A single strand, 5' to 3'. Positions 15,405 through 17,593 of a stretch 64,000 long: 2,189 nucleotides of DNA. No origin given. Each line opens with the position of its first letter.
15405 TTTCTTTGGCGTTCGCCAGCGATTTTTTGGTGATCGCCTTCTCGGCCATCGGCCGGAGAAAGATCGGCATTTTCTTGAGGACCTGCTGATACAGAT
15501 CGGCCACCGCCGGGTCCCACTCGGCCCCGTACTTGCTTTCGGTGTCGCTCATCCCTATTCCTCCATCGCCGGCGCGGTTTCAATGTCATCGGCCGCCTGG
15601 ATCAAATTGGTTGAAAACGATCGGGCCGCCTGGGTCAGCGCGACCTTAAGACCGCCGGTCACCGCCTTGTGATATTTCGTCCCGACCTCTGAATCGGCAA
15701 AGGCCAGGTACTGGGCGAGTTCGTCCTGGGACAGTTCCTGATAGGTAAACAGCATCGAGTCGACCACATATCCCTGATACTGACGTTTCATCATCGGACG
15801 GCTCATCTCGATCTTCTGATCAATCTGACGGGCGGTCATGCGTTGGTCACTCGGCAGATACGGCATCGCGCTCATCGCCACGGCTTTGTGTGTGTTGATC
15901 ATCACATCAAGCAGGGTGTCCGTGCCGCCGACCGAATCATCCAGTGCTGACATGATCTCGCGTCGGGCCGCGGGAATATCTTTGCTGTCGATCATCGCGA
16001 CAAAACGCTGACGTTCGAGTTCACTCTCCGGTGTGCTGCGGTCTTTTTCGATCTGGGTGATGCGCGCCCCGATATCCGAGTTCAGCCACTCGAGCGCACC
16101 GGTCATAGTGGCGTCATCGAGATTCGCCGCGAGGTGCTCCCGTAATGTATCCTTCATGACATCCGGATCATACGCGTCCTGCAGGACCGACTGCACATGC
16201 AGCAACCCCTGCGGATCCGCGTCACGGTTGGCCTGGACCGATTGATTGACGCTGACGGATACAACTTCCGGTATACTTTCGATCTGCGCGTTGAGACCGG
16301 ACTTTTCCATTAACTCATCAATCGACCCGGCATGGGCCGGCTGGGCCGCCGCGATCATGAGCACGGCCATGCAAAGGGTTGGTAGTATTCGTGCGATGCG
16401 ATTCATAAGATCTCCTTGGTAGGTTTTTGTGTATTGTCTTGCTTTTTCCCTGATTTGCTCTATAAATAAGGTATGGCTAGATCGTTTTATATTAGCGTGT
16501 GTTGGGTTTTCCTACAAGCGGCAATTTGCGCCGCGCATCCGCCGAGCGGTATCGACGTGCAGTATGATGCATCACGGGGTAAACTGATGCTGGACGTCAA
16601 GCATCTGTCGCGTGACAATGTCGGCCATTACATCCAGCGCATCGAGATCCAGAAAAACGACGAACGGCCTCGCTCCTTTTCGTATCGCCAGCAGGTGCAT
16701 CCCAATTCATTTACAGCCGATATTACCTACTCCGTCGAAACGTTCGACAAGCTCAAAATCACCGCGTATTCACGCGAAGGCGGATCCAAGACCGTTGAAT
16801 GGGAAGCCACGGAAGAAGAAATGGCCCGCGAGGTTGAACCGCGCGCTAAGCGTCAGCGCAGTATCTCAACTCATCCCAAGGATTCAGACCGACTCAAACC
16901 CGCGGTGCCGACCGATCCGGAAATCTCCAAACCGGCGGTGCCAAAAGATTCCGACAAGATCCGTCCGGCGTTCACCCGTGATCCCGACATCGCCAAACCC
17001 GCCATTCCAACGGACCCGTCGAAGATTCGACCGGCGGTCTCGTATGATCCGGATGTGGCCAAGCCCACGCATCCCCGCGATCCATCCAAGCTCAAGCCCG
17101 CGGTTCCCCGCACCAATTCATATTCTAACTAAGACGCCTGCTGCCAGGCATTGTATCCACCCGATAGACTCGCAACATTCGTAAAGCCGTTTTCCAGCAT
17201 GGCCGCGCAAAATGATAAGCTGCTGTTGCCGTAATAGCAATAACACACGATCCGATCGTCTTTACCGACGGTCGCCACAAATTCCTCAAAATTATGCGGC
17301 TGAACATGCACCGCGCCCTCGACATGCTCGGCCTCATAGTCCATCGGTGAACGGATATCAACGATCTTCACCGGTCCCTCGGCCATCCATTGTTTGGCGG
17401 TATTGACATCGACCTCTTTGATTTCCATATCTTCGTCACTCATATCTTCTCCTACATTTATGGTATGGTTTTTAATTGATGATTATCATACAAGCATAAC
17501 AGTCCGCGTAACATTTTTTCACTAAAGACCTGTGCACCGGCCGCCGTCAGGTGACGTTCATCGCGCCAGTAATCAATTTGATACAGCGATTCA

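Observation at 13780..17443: Stand-alone secreted SoxZ-like protein with proline-rich repeat tail, bracketed by two rhodanese genes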

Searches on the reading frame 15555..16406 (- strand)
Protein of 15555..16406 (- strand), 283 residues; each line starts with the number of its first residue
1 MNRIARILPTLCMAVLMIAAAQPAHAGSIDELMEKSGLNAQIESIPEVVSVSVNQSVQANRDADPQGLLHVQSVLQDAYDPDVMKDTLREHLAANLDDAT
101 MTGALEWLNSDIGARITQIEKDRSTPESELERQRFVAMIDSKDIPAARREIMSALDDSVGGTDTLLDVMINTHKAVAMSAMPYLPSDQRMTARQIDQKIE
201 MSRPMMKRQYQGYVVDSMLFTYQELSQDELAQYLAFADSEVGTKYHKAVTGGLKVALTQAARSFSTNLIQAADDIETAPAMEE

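Call 3: search_protein_families(library=pfam, proteins=[window:15555-16406:-], max_evalue=1)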
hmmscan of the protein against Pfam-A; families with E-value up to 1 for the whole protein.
window:15555-16406:- (283 aa): 4 families
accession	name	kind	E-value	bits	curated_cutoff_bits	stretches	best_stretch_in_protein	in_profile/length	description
PF09832.14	DUF2059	-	3.8e-07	30.4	23.6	1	84-121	3-40/60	Uncharacterized protein conserved in bacteria (DUF2059)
PF10075.15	CSN8_PSD8_EIF3K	-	0.029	14.8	23.7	1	207-245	80-118/144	CSN8/PSMD8/EIF3K family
PF05479.16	PsaN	-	0.11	13.1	21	1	10-42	30-63/132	Photosystem I reaction centre subunit N (PSAN or PSI-N)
PF10607.14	CTLH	-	0.13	12.8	26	1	95-147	11-59/146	CTLH/CRA C-terminal to LisH motif domain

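Call 4: search_protein_families(library=ncbifam, proteins=[window:15555-16406:-], max_evalue=1)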
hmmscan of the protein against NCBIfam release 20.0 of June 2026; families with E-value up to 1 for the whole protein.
window:15555-16406:- (283 aa): 0 families

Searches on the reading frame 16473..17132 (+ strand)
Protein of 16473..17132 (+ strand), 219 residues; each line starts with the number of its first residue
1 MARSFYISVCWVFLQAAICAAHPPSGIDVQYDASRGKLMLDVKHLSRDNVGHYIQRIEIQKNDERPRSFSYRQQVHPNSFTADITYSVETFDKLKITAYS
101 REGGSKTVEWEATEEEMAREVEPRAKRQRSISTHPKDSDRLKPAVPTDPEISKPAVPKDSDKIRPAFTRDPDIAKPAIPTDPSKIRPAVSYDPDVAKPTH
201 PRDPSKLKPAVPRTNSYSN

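Call 3: search_protein_families(library=pfam, proteins=[window:16473-17132:+], max_evalue=1)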
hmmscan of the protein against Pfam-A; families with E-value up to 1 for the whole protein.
window:16473-17132:+ (219 aa): 0 families

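Call 4: search_protein_families(library=ncbifam, proteins=[window:16473-17132:+], max_evalue=1)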
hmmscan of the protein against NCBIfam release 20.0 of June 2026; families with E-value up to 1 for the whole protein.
window:16473-17132:+ (219 aa): 1 family
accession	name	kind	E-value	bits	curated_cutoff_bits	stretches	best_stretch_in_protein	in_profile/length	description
NF033839.1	PspC_subgroup_2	exception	1.1e-05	24.6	500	1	116-211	318-409/557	pneumococcal surface protein PspC, LPXTG-anchored form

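Call 5: search_solved_structures(query=window:16473-17132:+, max_evalue=10, show_alignments=3)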
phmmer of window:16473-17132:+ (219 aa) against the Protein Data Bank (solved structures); distinct sequences matched with E-value up to 10: 0.

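Call 6: find_homologous_proteins(query=window:16473-17132:+, max_evalue=0.01)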
Query window:16473-17132:+ (219 aa): 10 proteins with E <= 0.01 among 295 candidates.
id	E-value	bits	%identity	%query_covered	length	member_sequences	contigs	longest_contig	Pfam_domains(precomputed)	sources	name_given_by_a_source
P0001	1.2e-141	488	100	100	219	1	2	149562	-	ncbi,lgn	-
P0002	4.3e-86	306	62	100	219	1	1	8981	-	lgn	-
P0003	3.7e-79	283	59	100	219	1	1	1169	-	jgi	-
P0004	8.8e-60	220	50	96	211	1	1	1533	-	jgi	-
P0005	2.7e-48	183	44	95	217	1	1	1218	-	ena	-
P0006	2.0e-47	180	45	95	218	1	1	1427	-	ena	-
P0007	2.2e-47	180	45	95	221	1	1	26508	-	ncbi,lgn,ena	-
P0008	3.3e-47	179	41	100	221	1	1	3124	-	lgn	-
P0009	6.3e-42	162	44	93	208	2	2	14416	-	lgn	-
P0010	1.7e-41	160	43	91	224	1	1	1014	-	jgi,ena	-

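Call 8: find_encoding_contigs(protein=P0001, flank=6000, max_places=3)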
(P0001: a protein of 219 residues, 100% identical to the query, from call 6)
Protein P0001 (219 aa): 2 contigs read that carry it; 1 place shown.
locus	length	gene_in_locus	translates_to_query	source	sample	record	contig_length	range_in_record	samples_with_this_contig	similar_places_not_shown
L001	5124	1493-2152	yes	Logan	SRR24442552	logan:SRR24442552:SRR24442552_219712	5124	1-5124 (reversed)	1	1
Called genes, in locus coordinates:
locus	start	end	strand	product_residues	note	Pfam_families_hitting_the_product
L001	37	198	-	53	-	-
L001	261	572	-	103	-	-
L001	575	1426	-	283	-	PF09832:DUF2059 (faint)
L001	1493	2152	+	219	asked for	-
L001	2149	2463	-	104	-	PF00581:Rhodanese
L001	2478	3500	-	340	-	-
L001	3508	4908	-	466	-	PF03062:MBOAT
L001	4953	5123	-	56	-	?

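Call 9: find_encoding_contigs(protein=P0007, flank=8000, max_places=3)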
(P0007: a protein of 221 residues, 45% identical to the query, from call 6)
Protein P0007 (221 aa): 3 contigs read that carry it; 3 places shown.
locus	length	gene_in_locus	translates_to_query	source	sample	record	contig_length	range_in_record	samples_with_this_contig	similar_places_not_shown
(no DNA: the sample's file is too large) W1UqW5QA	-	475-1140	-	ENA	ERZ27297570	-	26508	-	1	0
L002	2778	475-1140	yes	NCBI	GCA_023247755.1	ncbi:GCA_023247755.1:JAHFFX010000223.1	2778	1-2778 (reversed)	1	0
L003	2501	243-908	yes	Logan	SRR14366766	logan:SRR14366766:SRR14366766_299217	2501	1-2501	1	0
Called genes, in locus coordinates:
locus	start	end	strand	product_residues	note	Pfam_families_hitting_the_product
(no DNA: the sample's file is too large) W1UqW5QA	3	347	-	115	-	?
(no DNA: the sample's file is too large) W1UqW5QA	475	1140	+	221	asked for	-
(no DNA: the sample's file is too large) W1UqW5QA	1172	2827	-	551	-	PF13231:PMT_2 (weak)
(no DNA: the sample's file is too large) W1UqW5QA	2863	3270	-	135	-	-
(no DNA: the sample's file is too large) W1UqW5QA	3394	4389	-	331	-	PF00493:MCM (weak), PF20030:bpMoxR, PF05496:RuvB_N (faint), PF07726:AAA_3, PF07728:AAA_5, PF17863:AAA_lid_2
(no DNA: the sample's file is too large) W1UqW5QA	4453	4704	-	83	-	-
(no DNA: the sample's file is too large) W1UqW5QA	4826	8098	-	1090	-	-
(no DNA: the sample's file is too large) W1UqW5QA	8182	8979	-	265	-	PF01522:Polysacc_deac_1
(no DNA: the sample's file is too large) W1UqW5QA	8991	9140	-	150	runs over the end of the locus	PF09424:YqeY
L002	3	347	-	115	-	?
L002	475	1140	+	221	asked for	-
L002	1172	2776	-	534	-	?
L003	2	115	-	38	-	?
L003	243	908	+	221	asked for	-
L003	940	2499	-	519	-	?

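Call 10: find_encoding_contigs(protein=P0009, flank=8000, max_places=3)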
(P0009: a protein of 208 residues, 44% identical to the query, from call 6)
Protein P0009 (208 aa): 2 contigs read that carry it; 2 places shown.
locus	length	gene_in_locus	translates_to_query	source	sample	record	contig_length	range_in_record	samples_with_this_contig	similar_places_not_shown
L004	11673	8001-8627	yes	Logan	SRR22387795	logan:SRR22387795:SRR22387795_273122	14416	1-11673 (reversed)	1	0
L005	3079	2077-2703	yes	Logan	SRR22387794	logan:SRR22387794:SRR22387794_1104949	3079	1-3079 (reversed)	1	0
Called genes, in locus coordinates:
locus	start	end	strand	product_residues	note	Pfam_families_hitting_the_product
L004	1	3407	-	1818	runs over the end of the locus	PF00082:Peptidase_S8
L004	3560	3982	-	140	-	-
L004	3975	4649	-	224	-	PF11249:DUF3047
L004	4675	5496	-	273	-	-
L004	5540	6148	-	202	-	-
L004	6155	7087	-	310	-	PF01661:Macro, PF00293:NUDIX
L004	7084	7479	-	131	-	-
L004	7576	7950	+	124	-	PF07238:PilZ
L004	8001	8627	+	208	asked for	-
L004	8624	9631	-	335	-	PF08240:ADH_N, PF01262:AlaDh_PNT_C, PF00107:ADH_zinc_N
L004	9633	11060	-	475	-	PF01743:PolyA_pol, PF12627:PolyA_pol_RNAbd, PF01966:HD, PF13735:tRNA_NucTran2_2 (weak)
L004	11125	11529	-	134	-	PF02577:BFN_dom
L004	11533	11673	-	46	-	?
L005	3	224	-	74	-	?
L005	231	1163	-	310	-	PF01661:Macro, PF00293:NUDIX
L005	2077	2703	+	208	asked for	-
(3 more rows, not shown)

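Call 11: find_encoding_contigs(protein=P0002, flank=8000, max_places=3)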
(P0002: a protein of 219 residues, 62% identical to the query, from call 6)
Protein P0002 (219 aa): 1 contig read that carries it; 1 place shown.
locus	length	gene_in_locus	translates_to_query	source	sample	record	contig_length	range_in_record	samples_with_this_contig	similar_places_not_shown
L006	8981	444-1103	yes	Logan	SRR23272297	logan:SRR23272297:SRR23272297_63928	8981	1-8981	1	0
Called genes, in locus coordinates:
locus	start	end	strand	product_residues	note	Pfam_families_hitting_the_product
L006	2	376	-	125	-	?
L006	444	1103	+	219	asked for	-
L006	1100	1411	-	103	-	PF00581:Rhodanese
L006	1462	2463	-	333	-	PF07617:DUF1579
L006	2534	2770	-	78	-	-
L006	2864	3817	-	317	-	PF10503:Esterase_PHB (weak), PF02230:Abhydrolase_2 (faint)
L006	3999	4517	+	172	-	-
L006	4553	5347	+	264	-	PF14520:HHH_5 (weak)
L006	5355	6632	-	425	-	PF00657:Lipase_GDSL (faint), PF13472:Lipase_GDSL_2 (faint), PF16822:ALGX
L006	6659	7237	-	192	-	-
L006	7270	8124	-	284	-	PF13174:TPR_6 (faint)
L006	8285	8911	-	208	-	PF07589:PEP_exosort_dom (weak)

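Call 12: find_encoding_contigs(protein=P0008, flank=4000, max_places=2)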
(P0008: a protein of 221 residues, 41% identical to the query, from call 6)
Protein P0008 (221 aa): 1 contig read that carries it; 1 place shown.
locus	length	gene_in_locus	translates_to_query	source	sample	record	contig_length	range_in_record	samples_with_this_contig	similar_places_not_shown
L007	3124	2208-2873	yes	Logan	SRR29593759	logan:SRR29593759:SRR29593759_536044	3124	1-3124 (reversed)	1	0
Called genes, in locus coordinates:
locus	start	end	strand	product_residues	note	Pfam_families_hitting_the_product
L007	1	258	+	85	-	?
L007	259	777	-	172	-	PF00258:Flavodoxin_1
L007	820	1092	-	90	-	-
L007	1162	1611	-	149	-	PF01479:S4, PF28601:HSP15_C (weak)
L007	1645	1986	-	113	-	-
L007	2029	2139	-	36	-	-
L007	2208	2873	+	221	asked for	-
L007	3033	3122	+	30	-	?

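Call 19: predict_structure(alignment_id=A1)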
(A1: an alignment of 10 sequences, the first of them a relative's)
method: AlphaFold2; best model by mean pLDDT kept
length: 219 residues; sequences in the alignment: 10
mean_pLDDT: 72.2   pTM: 0.48
mean pLDDT of the five models: 72.2, 71.4, 69.9, 69.8, 66.8
residues with pLDDT >= 90: 50; 70-90: 50; 50-70: 111; < 50: 8
segments of 3 or more residues with pLDDT < 50: 15-17, 217-219
pLDDT, mean of each block of 10 residues (from residue 1): 58 53 87 91 73 86 93 75 90 93 90 88 70 67 67 58 53 57 61 61 66 48
secondary structure, 60 per line:
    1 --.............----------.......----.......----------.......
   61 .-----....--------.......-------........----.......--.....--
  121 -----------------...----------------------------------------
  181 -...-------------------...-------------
elements in order: H3-15 E26-32 E37-43 E54-61 E67-70 E79-85 E93-100 E105-111 H114-118

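Call 22: fold_search(model_id=the predicted structure, library=pdb)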
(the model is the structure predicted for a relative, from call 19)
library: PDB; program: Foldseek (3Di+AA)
matches with E <= 10: 1647; with E <= 0.001: 1
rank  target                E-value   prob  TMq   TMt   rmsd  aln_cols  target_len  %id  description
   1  2ic2_B                9.7e-04  1.00  0.27  0.45   5.6       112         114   17  Crystal Structure of the First FNIII Domain of Ihog (released 2006-10-24)
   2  8fk7_A                1.4e-03  1.00  0.30  0.45   5.4       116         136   14  Structure of the Pyrobaculum calidifontis flagellar-like archaeal type IV pilus (released 2023-06-28)
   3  7y5r                  1.6e-03  1.00  0.32  0.59   4.0       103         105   16  Crystal structure of sDscam FNIII2 domain, isoform alpha7 (released 2023-05-24)
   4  2ibg_A                1.7e-03  1.00  0.30  0.31   5.4       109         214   15  Crystal Structure of Hedgehog Bound to the FNIII Domains of Ihog (released 2006-10-24)
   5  1fg9_E                2.0e-03  1.00  0.30  0.33   4.3       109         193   16  3:1 COMPLEX OF INTERFERON-GAMMA RECEPTOR WITH INTERFERON-GAMMA DIMER (released 2000-08-11)
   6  5tfy_A                2.3e-03  1.00  0.35  0.45   5.4       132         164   16  The archaeal flagellum of Methanospirillum hungatei strain JF1. (released 2016-12-07)
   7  4brj                  3.2e-03  1.00  0.28  0.42   5.0       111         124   17  Superoxide reductase (Neelaredoxin) from Ignicoccus hospitalis T24K (released 2014-06-11)
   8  8u01                  3.8e-03  1.00  0.27  0.08   4.7       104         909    8  Crystal Structure of the Glycoside Hydrolase Family 2 TIM Barrel-domain Containing Protein from Phocaeicola plebeius (released 2023-09-27)
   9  2ibb                  4.2e-03  1.00  0.29  0.30   4.8       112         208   17  Crystal Structure of the First and Second FNIII Domains of Ihog (released 2006-10-24)
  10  2q7n_A                4.5e-03  1.00  0.31  0.16   4.1       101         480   13  Crystal structure of Leukemia inhibitory factor in complex with LIF receptor (domains 1-5) (released 2007-07-31)
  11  5axh_A                4.8e-03  1.00  0.30  0.13   4.8       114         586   10  Crystal structure of thermophilic dextranase from Thermoanaerobacter pseudethanolicus, D312G mutant in complex with is (released 2015-11-11)
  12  7y8i_E                4.8e-03  1.00  0.31  0.59   4.1        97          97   14  Crystal structure of sDscam FNIII3 domain, isoform alpha7 (released 2023-05-24)
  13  5axg_A                5.0e-03  1.00  0.31  0.13   5.0       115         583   10  Crystal structure of thermophilic dextranase from Thermoanaerobacter pseudethanolicus (released 2015-11-11)
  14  4bff_A                5.0e-03  1.00  0.29  0.44   4.8       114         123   18  Superoxide reductase (Neelaredoxin) from Archaeoglobus fulgidus in the reduced form (released 2014-03-26)
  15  7dc8_F                5.3e-03  1.00  0.29  0.33   4.2       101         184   16  Crystal structure of Switch Ab Fab and hIL6R in complex with ATP (released 2021-01-13)
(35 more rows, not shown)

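Call 34: search_protein_families(library=pfam, proteins=[P0010], max_evalue=1)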
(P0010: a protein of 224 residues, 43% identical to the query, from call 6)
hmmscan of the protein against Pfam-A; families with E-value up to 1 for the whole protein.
P0010 (224 aa): 1 family
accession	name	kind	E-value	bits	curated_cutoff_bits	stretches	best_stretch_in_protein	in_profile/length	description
PF17097.10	Kre28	-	0.12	11.8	27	1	29-102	293-362/365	Spindle pole body component Kre28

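Call 74: find_encoding_contigs(protein=P0004, flank=2000, max_places=2)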
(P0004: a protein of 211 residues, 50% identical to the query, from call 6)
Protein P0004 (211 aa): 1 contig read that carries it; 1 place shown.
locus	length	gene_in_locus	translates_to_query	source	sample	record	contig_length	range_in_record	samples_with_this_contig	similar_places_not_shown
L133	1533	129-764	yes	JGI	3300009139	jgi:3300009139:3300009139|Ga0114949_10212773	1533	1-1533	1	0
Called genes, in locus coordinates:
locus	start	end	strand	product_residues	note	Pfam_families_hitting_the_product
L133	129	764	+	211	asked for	-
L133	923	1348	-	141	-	PF02675:AdoMet_dc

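Call 75: find_encoding_contigs(protein=P0006, flank=2000, max_places=2)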
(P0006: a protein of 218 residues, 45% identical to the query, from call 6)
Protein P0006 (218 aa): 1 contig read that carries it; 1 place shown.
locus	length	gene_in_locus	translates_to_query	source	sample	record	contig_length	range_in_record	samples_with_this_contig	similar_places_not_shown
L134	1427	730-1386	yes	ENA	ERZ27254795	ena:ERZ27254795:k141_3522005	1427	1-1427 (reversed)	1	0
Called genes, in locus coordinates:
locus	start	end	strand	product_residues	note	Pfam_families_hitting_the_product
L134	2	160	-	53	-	?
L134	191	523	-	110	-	PF14357:DUF4404 (weak)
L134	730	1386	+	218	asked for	-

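Call 76: find_encoding_contigs(protein=P0003, flank=2000, max_places=2)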
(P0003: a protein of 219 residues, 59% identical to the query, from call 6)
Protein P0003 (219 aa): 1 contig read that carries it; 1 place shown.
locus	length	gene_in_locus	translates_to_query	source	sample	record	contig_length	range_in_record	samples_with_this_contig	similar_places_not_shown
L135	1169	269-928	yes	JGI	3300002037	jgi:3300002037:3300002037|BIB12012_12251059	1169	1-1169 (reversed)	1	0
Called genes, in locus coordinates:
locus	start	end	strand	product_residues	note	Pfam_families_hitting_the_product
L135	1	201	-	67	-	?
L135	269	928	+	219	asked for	-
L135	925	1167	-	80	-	?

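Call 77: find_encoding_contigs(protein=P0005, flank=2000, max_places=2)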
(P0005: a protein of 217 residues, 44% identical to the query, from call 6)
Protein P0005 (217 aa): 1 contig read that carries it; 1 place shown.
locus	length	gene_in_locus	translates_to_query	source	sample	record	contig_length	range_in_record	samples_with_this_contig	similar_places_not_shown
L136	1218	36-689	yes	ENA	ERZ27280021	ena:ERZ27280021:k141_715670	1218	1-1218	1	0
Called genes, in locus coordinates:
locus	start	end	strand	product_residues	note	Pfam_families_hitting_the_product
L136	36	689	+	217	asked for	-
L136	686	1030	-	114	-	PF04828:GFA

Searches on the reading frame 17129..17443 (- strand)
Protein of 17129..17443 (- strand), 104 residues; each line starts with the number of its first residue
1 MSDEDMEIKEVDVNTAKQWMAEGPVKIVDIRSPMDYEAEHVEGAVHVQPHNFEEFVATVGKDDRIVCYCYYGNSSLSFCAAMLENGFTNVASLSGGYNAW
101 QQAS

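Call 3: search_protein_families(library=pfam, proteins=[window:17129-17443:-], max_evalue=1)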
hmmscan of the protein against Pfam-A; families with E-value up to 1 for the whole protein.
window:17129-17443:- (104 aa): 1 family
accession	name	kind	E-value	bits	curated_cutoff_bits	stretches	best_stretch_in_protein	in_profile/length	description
PF00581.25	Rhodanese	-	1.3e-21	77.3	22.2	1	14-103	3-102/102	Rhodanese-like domain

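Call 4: search_protein_families(library=ncbifam, proteins=[window:17129-17443:-], max_evalue=1)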
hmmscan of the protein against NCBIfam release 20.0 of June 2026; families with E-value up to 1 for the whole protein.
window:17129-17443:- (104 aa): 18 families
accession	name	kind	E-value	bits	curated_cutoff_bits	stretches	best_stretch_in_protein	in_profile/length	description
NF001195.0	PRK00162.1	equivalog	2.3e-22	79.3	102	1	8-103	4-99/108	thiosulfate sulfurtransferase GlpE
NF041203.1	rhodanese_LYCAU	equivalog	9.7e-16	57.6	115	1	6-103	18-119/126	rhodanese-related (seleno)protein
NF006444.0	PRK08762.1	equivalog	1.3e-13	50.4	449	1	4-103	10-110/387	molybdopterin-synthase adenylyltransferase MoeB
NF045521.1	rhoda_near_glyco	subfamily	8.9e-13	48.3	145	1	7-102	16-110/144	rhodanese homology domain-containing protein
NF033833.0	rhodan_ChrE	equivalog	1.1e-10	41.5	120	1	18-101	13-98/108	rhodanese family chromate resistance protein ChrE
NF005902.0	PRK07878.1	equivalog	1.4e-09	37.3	647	1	13-102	291-383/392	adenylyltransferase/sulfurtransferase MoeZ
NF001133.1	PRK00142.1-1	equivalog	1.7e-08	34.3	170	1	9-97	106-200/229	oxygen-dependent tRNA uridine(34) hydroxylase TrhO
NF007627.0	PRK10287.1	equivalog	1.3e-07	31.8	102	1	27-95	23-93/104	thiosulfate sulfurtransferase PspE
TIGR02981.1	phageshock_pspE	exception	5.4e-07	29.8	126.3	1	27-95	21-91/101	thiosulfate sulfurtransferase PspE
NF008752.0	PRK11784.1-4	equivalog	1.3e-06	27.5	266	2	24-48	18-42/357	tRNA 2-selenouridine(34) synthase MnmH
NF005646.0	PRK07411.1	equivalog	5.7e-06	25.7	633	1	4-102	277-381/390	molybdopterin-synthase adenylyltransferase MoeB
TIGR03167.1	tRNA_sel_U_synt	equivalog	1.7e-05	24.4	219.75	2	52-102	64-114/311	tRNA 2-selenouridine(34) synthase MnmH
NF008750.0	PRK11784.1-2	equivalog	2.1e-05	23.8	241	2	22-51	13-42/346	tRNA 2-selenouridine(34) synthase MnmH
NF045694.1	seleno_TsoB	exception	0.00054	18.2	805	1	24-103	61-152/572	rhodanese/DsbD fusion-like selenoprotein TsoB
TIGR04271.1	ThiI_C_thiazole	equivalog_domain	0.003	17.6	70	1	9-91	13-97/101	thiazole biosynthesis protein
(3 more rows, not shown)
